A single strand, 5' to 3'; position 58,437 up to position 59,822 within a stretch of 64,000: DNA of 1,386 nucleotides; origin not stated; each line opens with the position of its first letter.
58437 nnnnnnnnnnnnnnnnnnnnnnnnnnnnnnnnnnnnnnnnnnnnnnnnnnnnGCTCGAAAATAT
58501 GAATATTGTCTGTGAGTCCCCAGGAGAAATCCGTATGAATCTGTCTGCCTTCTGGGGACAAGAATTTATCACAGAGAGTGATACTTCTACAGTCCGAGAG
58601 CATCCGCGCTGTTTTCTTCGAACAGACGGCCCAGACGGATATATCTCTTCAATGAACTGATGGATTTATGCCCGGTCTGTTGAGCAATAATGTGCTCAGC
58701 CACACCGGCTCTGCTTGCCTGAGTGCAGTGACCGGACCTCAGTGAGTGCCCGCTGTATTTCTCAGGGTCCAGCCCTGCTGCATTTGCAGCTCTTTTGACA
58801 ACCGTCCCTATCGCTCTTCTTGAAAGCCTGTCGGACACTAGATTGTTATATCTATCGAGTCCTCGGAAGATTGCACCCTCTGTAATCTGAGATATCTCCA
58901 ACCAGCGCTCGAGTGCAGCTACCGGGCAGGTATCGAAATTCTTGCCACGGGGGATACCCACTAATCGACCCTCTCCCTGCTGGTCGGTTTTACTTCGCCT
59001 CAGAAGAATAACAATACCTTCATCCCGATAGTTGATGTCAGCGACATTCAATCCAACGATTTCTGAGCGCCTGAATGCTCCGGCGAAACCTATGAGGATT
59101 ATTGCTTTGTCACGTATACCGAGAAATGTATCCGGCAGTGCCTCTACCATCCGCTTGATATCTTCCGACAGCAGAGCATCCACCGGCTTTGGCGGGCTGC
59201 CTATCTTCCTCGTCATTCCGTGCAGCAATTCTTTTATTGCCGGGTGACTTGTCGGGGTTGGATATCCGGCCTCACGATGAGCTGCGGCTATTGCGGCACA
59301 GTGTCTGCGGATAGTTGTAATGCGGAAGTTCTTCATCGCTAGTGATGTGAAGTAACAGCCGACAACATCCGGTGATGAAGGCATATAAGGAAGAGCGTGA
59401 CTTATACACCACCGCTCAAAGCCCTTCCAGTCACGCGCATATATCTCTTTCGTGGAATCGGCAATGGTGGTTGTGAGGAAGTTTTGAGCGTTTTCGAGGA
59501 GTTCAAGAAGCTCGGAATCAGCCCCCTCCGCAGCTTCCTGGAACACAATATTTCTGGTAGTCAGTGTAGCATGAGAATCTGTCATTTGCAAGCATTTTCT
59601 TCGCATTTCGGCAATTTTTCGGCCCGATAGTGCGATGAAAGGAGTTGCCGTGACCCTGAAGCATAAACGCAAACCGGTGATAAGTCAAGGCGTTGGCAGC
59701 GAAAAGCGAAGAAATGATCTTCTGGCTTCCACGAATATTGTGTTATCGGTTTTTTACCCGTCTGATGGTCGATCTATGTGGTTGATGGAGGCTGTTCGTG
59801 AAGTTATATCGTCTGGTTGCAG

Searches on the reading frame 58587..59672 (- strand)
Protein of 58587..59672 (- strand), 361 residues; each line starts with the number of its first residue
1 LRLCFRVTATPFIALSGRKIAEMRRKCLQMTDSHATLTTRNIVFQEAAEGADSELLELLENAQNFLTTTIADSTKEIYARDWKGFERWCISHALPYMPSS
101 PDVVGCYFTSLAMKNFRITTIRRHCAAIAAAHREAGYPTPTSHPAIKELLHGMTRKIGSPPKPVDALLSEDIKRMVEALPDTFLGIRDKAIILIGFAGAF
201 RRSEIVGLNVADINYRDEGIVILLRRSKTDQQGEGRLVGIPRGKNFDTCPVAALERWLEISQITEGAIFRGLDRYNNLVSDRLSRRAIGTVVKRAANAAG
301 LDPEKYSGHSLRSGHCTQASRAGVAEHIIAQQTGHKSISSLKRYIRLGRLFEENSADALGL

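Call 27: search_protein_families(library=phrogs, proteins=[window:58587-59672:-], max_evalue=0.001)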
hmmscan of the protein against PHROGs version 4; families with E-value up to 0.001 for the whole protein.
window:58587-59672:- (361 aa): 2 families
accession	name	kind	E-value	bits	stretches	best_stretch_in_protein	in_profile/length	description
phrog_1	-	integration and excision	8.8e-27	95.6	1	111-347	219-435/611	integrase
phrog_216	-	integration and excision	4.3e-22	79.6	1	153-347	42-224/301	integrase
